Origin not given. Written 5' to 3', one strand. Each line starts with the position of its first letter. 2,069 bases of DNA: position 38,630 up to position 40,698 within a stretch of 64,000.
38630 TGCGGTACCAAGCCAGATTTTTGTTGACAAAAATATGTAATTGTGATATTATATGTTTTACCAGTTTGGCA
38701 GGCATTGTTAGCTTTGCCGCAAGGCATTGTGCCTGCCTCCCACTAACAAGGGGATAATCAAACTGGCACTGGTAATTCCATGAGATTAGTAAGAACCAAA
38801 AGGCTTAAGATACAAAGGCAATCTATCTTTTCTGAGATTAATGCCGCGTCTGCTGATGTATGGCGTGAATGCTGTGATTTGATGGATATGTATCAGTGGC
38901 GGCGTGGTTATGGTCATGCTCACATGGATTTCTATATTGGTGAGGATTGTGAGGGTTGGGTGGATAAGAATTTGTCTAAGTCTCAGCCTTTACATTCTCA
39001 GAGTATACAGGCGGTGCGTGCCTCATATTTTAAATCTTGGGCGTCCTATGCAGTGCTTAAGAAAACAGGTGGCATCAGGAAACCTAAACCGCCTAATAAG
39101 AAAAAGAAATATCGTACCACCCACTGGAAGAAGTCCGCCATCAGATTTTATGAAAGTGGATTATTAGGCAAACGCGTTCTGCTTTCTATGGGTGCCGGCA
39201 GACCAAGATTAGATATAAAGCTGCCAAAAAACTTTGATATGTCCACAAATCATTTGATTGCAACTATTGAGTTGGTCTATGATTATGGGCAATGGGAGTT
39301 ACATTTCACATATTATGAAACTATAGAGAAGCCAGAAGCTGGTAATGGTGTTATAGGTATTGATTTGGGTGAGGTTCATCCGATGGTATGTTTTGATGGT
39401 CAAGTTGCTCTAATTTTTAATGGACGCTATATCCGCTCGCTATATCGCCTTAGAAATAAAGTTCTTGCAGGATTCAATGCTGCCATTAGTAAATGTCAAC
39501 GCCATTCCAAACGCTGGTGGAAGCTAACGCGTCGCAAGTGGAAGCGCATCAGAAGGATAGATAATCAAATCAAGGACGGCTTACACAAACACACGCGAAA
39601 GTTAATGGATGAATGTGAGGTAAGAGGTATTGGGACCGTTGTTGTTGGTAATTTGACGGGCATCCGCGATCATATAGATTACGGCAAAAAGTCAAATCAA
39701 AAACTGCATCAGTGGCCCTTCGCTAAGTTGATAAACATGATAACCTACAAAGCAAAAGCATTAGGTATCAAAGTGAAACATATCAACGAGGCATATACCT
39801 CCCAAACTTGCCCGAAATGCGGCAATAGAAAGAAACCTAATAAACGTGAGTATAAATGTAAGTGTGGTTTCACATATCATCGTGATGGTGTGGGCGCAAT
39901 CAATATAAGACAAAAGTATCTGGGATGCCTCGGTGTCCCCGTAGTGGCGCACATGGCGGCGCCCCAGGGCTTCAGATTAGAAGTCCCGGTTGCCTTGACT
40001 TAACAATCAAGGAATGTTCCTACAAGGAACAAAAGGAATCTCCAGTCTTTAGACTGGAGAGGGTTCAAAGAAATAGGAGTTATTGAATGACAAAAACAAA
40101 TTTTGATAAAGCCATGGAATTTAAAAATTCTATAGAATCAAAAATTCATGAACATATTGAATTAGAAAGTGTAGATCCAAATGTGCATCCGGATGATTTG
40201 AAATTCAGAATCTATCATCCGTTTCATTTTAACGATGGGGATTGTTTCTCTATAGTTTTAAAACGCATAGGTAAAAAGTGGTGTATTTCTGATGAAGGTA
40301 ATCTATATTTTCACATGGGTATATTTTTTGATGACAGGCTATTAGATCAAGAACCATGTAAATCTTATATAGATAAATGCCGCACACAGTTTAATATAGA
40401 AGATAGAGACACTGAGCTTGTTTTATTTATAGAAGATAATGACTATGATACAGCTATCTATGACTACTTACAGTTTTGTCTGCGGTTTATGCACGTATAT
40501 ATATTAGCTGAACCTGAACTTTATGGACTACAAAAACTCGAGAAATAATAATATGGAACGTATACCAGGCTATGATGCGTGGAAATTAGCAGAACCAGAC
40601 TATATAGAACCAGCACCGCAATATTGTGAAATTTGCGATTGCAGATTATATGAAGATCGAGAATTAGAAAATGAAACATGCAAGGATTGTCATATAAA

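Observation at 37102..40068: Cargo-carrying, TnpA-less TnpB element with an exactly reconstructable empty site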

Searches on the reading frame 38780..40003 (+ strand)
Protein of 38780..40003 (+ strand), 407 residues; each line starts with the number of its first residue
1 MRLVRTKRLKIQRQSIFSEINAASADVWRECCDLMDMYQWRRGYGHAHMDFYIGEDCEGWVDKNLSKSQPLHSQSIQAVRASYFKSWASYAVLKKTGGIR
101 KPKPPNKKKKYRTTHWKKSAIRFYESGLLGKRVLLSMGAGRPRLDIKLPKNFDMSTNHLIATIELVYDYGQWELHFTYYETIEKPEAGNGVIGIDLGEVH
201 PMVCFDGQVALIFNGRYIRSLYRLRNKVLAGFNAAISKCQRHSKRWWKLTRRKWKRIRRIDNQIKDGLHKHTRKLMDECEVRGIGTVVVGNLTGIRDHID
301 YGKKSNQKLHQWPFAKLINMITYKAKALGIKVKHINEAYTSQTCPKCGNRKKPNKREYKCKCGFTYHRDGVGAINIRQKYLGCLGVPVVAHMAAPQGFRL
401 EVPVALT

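Call 6: search_protein_families(library=pfam, proteins=[window:38780-40003:+], max_evalue=0.01)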
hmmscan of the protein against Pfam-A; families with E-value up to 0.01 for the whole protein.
window:38780-40003:+ (407 aa): 2 families
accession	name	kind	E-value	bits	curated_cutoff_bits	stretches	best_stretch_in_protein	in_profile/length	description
PF07282.18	Cas12f1-like_TNB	-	1.6e-23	83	26.3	1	314-376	1-60/60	Cas12f1-like, TNB domain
PF01385.25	OrfB_IS605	-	1.3e-14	54.9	30.5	1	179-295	6-119/120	Probable transposase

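Call 20: find_related_loci(query=window:38780-40003:+, collection=viral_contigs, flank=6000)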
Query window:38780-40003:+ (407 aa) in viral_contigs; peptide patterns used: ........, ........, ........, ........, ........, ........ (x = any residue, [..] = any of these).
51 stretches matched a pattern; 1 encode a relative of the query (tblastn E <= 1e-3); 1 distinct loci.
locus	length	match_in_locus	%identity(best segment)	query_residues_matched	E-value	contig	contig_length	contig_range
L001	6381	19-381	50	282-399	1e-30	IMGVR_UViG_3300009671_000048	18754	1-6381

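Call 25: find_homologous_proteins(query=window:38780-40003:+, max_evalue=1e-20)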
Query window:38780-40003:+ (407 aa): 1330 proteins with E <= 1e-20 among 4064 candidates; the best 120 are listed.
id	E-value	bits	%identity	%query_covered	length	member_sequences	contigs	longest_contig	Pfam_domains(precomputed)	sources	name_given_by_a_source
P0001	7.3e-285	962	100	100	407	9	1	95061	PF01385.26,PF07282.19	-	-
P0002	3.6e-256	868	90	100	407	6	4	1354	PF01385.26,PF07282.19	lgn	-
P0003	2.8e-247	839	85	100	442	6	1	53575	PF01385.26,PF07282.19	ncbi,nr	ncbi:transposase [Candidatus Poribacteria bacterium]|nr:MAG: transposase [Candidatus Poribacteria ba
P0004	2.3e-241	819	84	100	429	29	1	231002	PF01385.26,PF07282.19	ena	-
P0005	2.0e-228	776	80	100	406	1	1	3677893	PF01385.26,PF07282.19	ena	-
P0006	7.0e-205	699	72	100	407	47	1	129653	PF01385.26,PF07282.19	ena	-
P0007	6.4e-202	689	71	100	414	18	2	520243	PF01385.26,PF07282.19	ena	-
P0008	2.0e-201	688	70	100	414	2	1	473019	PF01385.26,PF07282.19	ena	-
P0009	2.7e-200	684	69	100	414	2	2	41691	PF01385.26,PF07282.19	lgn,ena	-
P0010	4.9e-200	683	71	100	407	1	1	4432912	PF01385.26,PF07282.19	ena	-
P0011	6.2e-200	683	71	100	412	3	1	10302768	PF01385.26,PF07282.19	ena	-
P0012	2.2e-199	681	70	100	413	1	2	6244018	PF01385.26,PF07282.19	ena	-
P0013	3.2e-198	677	70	99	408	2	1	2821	PF01385.26,PF07282.19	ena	-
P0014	1.4e-195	668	69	100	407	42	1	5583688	PF01385.26,PF07282.19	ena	-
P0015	6.4e-195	666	69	100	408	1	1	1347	PF01385.26,PF07282.19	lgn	-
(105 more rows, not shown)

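Call 27: find_encoding_contigs(protein=P0003, flank=5000, max_places=4)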
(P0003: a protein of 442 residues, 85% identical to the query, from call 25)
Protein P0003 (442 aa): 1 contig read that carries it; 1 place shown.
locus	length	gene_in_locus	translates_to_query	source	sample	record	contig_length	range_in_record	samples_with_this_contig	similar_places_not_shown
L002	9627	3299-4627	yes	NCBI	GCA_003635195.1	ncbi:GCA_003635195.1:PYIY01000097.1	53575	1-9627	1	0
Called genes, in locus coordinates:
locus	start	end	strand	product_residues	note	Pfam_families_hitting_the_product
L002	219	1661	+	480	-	PF01171:ATP_bind_3, PF11734:TilS_C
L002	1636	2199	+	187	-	PF00156:Pribosyltran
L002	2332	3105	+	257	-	PF00034:Cytochrom_C (faint), PF13442:Cytochrome_CBB3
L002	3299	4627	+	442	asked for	PF01385:OrfB_IS605, PF07282:Cas12f1-like_TNB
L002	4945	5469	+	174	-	-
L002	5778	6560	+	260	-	PF01476:LysM, PF23473:LysM3_LYK4_5 (faint), PF01476:LysM, PF01551:Peptidase_M23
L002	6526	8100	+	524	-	PF01464:SLT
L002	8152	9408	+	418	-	PF01408:GFO_IDH_MocA, PF02894:GFO_IDH_MocA_C, PF22725:GFO_IDH_MocA_C3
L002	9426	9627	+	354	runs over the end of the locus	PF01408:GFO_IDH_MocA, PF22725:GFO_IDH_MocA_C3 (weak), PF02894:GFO_IDH_MocA_C (weak)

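Call 28: find_encoding_contigs(protein=P0004, flank=5000, max_places=4)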
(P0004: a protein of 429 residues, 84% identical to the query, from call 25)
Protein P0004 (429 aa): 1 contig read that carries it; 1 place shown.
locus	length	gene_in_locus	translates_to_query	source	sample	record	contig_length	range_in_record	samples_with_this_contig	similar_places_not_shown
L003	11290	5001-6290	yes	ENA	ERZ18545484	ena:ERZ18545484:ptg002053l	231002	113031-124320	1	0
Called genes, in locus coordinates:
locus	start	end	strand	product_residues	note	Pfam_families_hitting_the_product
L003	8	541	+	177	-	-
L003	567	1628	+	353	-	PF14597:Lactamase_B_5, PF02311:AraC_binding (faint), PF05899:Cupin_3 (weak), PF07883:Cupin_2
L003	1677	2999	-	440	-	PF00884:Sulfatase, PF01663:Phosphodiest (faint), PF16347:SGSH_C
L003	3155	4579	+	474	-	PF00884:Sulfatase, PF01663:Phosphodiest (weak), PF16347:SGSH_C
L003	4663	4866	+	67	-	-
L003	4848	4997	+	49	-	-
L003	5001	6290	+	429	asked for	PF01385:OrfB_IS605, PF07282:Cas12f1-like_TNB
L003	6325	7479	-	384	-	PF13384:HTH_23 (faint), PF13551:HTH_29 (weak), PF13565:HTH_32, PF13358:DDE_3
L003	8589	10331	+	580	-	PF05721:PhyH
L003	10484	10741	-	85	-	PF03400:DDE_Tnp_IS1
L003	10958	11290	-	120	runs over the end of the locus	PF13384:HTH_23 (weak)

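Call 29: find_encoding_contigs(protein=P0005, flank=5000, max_places=4)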
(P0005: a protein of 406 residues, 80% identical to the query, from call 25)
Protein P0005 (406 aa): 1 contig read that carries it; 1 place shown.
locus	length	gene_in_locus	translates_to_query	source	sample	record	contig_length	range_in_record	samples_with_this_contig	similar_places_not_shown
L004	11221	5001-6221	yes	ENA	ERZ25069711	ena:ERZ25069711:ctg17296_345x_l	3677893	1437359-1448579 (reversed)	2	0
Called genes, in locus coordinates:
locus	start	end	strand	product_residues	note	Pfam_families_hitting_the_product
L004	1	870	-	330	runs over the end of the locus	PF01370:Epimerase, PF13460:NAD_binding_10 (weak), PF16363:GDP_Man_Dehyd (faint)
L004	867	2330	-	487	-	PF12950:TaqI_C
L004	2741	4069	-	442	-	PF03150:CCP_MauG, PF21419:RoxA-like_Cyt-c (weak)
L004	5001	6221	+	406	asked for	PF01385:OrfB_IS605, PF07282:Cas12f1-like_TNB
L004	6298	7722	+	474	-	PF00171:Aldedh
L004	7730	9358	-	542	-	PF13191:AAA_16 (faint), PF14516:AAA_35, PF13401:AAA_22, PF28130:DUF8371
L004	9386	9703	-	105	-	-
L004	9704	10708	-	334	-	-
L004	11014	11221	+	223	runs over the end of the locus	PF06439:3keto-disac_hyd, PF21708:Glyco_hydro_59_C (faint)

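Call 35: find_encoding_contigs(protein=P0002, flank=5000, max_places=6)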
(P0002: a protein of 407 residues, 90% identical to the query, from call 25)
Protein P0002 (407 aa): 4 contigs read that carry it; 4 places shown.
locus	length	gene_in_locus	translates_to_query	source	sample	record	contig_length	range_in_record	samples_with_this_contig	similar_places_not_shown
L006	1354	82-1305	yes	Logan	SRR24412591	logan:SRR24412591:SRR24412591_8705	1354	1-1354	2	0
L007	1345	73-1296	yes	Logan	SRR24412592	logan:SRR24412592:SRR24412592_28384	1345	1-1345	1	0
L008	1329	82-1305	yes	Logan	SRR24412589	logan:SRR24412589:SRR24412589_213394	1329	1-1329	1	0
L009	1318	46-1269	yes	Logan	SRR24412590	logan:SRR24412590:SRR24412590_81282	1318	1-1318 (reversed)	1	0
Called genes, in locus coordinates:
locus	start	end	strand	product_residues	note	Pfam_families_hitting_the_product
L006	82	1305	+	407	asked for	PF01385:OrfB_IS605, PF07282:Cas12f1-like_TNB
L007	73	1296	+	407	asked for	PF01385:OrfB_IS605, PF07282:Cas12f1-like_TNB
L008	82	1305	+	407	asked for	PF01385:OrfB_IS605, PF07282:Cas12f1-like_TNB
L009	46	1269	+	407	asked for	PF01385:OrfB_IS605, PF07282:Cas12f1-like_TNB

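Call 40: list_cluster_members(proteins=[P0001])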
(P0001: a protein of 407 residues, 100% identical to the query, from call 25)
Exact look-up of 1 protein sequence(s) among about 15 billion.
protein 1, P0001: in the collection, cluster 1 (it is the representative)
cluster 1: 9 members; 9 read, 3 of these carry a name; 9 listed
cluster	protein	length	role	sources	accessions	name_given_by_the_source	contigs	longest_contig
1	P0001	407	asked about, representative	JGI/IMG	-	-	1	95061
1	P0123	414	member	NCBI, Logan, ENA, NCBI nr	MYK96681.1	IS200/IS605 family element transposase accessory protein TnpB [Candidatus Poribacteria ...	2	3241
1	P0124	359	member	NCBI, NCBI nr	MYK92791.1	IS200/IS605 family element transposase accessory protein TnpB [Candidatus Poribacteria ...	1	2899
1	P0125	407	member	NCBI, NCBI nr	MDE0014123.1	MAG: transposase [Candidatus Poribacteria bacterium] | transposase [Candidatus Poribacteria bacterium]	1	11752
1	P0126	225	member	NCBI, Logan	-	-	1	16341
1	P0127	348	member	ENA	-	-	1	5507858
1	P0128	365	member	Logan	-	-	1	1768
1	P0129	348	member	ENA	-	-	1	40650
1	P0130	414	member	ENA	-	-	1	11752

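Call 53: find_related_loci(query=window:38780-40003:+, collection=genome_contigs, flank=5000)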
Query window:38780-40003:+ (407 aa) in genome_contigs; peptide patterns used: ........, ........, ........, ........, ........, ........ (x = any residue, [..] = any of these).
87 stretches matched a pattern; 22 encode a relative of the query (tblastn E <= 1e-3); 22 distinct loci.
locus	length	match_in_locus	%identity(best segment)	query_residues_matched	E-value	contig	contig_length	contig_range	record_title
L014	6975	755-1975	92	1-407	0e+0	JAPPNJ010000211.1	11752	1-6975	MAG: Candidatus Poribacteria bacterium isolate RHO3_bin_69 NODE_7094_length_11752_cov_18.903651, whole genome shotgun se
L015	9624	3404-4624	85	1-407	0e+0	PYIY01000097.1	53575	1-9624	MAG: Candidatus Poribacteria bacterium isolate PCPOR4 Ga0207198_1097, whole genome shotgun sequence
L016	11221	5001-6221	85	1-407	0e+0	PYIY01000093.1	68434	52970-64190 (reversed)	MAG: Candidatus Poribacteria bacterium isolate PCPOR4 Ga0207198_1093, whole genome shotgun sequence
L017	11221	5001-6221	84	1-407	0e+0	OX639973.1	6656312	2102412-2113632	MAG: uncultured Poribacteria bacterium isolate a51c2dcd-0bc8-4832-ac43-f95c9d639ad7 genome assembly, chromosome: 1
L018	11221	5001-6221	84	1-407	0e+0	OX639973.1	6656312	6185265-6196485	MAG: uncultured Poribacteria bacterium isolate a51c2dcd-0bc8-4832-ac43-f95c9d639ad7 genome assembly, chromosome: 1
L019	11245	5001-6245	71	1-406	0e+0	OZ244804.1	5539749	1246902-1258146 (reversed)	MAG: Candidatus Poribacteria bacterium isolate 01d6ffbc-f1d2-4681-b35a-d9b575322fea genome assembly, chromosome: 1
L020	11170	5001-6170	70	19-407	0e+0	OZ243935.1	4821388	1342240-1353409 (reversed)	MAG: Candidatus Poribacteria bacterium isolate 04a31957-9a65-48c7-867d-416cbb8de8da genome assembly, chromosome: 1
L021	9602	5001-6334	86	1-407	2e-166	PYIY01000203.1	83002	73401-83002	MAG: Candidatus Poribacteria bacterium isolate PCPOR4 Ga0207198_1203, whole genome shotgun sequence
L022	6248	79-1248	60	4-401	8e-155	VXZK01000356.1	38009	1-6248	MAG: Candidatus Poribacteria bacterium isolate SB0670_bin_33 NODE_578_length_38009_cov_17.951678, whole genome shotgun s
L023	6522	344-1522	60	4-403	4e-153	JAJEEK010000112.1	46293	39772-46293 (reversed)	MAG: Candidatus Poribacteria bacterium isolate p16x34bins.28 k141_20649, whole genome shotgun sequence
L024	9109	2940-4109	58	4-401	3e-152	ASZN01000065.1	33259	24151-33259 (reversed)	Candidatus Poribacteria bacterium WGA-3G POR3G_contig_65.66_C, whole genome shotgun sequence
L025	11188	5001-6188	57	1-403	7e-150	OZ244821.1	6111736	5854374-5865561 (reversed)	MAG: Candidatus Poribacteria bacterium isolate f8e195d4-717b-4ac2-aaf5-fcbd41c48ae0 genome assembly, chromosome: 1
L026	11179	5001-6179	57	4-403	2e-149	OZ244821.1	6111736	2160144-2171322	MAG: Candidatus Poribacteria bacterium isolate f8e195d4-717b-4ac2-aaf5-fcbd41c48ae0 genome assembly, chromosome: 1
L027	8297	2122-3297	56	4-402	4e-143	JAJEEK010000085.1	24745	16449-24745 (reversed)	MAG: Candidatus Poribacteria bacterium isolate p16x34bins.28 k141_534383, whole genome shotgun sequence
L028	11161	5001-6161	56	4-403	1e-140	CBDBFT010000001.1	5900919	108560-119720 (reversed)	MAG: Candidatus Poribacteria bacterium isolate 1793e3cd-57e7-4349-b6cf-f1c25c3b8095 genome assembly, contig: contig_1, w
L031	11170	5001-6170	58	4-401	9e-151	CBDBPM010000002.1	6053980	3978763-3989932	MAG: Candidatus Poribacteria bacterium isolate 2ce76e30-9b7a-4682-b141-86baa08e5e2a genome assembly, contig: contig_2, w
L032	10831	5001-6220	81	1-407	2e-121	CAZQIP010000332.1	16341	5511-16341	MAG TPA_asm: uncultured bacterium isolate SRP338948_co1_32 genome assembly, contig: k141_55895, whole genome shotgun seq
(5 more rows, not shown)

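Call 79: search_solved_structures(query=window:38780-40003:+, show_alignments=1, max_evalue=0.00001)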
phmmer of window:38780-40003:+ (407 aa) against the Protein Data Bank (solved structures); distinct sequences matched with E-value up to 0.00001: 18.
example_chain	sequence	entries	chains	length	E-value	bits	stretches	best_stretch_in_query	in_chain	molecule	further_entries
9nzq_A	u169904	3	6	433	5.3e-13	51.9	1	157-377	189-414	Cas12f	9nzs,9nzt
8j12_A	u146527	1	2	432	9.2e-12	47.8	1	137-376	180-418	Transposase IS605 OrfB C-terminal domain-containing protein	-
8j3r_A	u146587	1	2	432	1.1e-11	47.6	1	137-376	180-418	Transposase IS605 OrfB C-terminal domain-containing protein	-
8j1j_A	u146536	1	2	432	3.1e-11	46.1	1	259-376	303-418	Transposase IS605 OrfB C-terminal domain-containing protein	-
7wju_A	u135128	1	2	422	3.8e-11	45.8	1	265-376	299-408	OrfB_Zn_ribbon domain-containing protein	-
8dzj_A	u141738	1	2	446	4.3e-11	45.6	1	265-376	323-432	OrfB_Zn_ribbon domain-containing protein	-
9yyg_A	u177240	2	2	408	1.3e-10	44.1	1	157-387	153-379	AI-designed RNA-guided nuclease | AI-generated RNA-guided nuclease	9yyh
9i8y_A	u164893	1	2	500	1.4e-10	44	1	153-365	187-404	CRISPR-associated endodeoxyribonuclease Cas12f1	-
8hr5_A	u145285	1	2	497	4.9e-10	42.2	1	307-377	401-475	Transposase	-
7l48_A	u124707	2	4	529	2.8e-09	39.6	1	146-377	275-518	Cas12f | Cas12f1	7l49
9nzo_B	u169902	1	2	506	1.1e-08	37.7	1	242-355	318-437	Cas12f Effector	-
9nzr_A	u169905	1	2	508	1.1e-08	37.7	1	242-355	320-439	Cas12f Nuclease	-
8bf8_A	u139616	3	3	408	2e-08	36.8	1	147-387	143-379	RNA-guided DNA endonuclease TnpB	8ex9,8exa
8h1j_A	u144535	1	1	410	2.1e-08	36.8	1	147-387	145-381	RNA-guided DNA endonuclease TnpB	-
7c7l_A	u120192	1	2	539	3.8e-08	35.9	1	147-377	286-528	CRISPR-associated protein Cas14a.1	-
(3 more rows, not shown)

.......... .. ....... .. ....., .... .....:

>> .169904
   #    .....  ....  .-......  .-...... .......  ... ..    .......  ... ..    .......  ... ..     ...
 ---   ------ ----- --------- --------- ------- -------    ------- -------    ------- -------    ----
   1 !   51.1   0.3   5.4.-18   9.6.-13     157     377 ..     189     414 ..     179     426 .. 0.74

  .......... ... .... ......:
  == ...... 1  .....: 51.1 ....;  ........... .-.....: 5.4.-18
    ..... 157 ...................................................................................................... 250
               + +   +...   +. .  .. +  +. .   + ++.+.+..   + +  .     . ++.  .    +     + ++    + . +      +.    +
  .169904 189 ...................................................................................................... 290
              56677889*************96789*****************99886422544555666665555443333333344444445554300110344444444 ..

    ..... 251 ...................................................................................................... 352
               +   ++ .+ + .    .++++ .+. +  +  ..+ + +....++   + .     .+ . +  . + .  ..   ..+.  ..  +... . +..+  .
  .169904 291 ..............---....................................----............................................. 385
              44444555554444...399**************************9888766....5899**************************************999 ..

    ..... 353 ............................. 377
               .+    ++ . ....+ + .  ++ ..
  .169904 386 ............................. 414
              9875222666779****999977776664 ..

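Call 112: search_protein_families(library=pfam, proteins=[L031:2575-4233:+, L031:1864-2313:+, L032:4219-4605:-, L026:3528-3845:+, L026:4143-4433:+, L026:4480-4776:+], max_evalue=0.01)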
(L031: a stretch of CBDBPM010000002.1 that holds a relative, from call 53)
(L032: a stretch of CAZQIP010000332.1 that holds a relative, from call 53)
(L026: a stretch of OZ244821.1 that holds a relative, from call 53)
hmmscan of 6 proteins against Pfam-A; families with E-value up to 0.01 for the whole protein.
L031:2575-4233:+ (552 aa): 1 family
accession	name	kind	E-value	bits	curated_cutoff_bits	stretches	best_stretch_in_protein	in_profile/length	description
PF00404.24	Dockerin_1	-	0.00024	21.7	22.9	1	479-525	2-54/57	Dockerin type I domain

L031:1864-2313:+ (149 aa): 1 family
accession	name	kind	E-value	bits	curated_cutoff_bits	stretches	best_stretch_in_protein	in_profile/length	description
PF01797.21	Y1_Tnp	-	2.6e-35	121.6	23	1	18-134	2-121/121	Transposase IS200 like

L032:4219-4605:- (128 aa): 0 families

L026:3528-3845:+ (105 aa): 0 families

L026:4143-4433:+ (96 aa): 0 families

L026:4480-4776:+ (98 aa): 0 families

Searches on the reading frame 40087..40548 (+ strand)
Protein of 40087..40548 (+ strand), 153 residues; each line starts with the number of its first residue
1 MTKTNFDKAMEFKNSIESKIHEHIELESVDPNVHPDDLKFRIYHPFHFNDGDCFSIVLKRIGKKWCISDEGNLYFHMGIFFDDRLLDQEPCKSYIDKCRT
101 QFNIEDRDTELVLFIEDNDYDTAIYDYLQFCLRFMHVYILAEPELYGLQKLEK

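Call 6: search_protein_families(library=pfam, proteins=[window:40087-40548:+], max_evalue=0.01)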
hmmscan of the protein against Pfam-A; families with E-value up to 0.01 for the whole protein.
window:40087-40548:+ (153 aa): 1 family
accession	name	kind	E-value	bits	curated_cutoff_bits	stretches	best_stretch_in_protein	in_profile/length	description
PF08861.15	DUF1828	-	5.4e-10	39.9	22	1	45-133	2-90/91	Domain of unknown function DUF1828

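Call 19: find_related_loci(query=window:40087-40548:+, collection=viral_contigs, flank=8000)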
Query window:40087-40548:+ (153 aa) in viral_contigs; peptide patterns used: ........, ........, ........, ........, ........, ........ (x = any residue, [..] = any of these).
2 stretches matched a pattern, but none encodes a relative of the query by tblastn (E <= 1e-3).

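Call 21: find_encoding_contigs(protein=window:40087-40548:+, flank=10000, max_places=10)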
Protein window:40087-40548:+ (153 aa): no gene with exactly this product is on record in the collection.

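Call 26: find_homologous_proteins(query=window:40087-40548:+)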
Query window:40087-40548:+ (153 aa): 2 proteins with E <= 0.001 among 2 candidates.
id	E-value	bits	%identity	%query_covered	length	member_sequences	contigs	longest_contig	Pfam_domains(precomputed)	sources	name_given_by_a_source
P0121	5.1e-101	353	100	100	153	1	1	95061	PF08861.16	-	-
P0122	2.7e-49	185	72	76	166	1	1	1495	PF08861.16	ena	-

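Call 34: find_encoding_contigs(protein=P0122, flank=5000)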
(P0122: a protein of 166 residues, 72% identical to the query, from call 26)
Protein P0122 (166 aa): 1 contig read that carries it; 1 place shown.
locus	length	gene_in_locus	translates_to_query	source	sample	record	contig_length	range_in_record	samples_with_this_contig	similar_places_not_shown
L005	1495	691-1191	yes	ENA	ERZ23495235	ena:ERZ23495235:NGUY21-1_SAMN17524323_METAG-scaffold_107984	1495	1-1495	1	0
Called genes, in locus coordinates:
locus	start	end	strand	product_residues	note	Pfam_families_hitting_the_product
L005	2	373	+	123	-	?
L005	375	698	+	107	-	PF14213:DUF4325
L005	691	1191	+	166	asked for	PF08861:DUF1828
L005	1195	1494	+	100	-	?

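Call 77: find_related_loci(query=A2, collection=metagenome_contigs, flank=6000)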
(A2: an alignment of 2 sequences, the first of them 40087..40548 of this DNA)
Query A2 (153 aa) in metagenome_contigs; peptide patterns used: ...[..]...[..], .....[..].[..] (x = any residue, [..] = any of these).
152 stretches matched a pattern; 3 encode a relative of the query (tblastn E <= 1e-3); 3 distinct loci.
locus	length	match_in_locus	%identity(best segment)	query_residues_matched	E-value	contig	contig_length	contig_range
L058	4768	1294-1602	30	39-141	6e-19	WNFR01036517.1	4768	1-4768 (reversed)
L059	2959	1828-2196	26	13-141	2e-16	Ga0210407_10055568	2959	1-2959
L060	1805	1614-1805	36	11-84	5e-11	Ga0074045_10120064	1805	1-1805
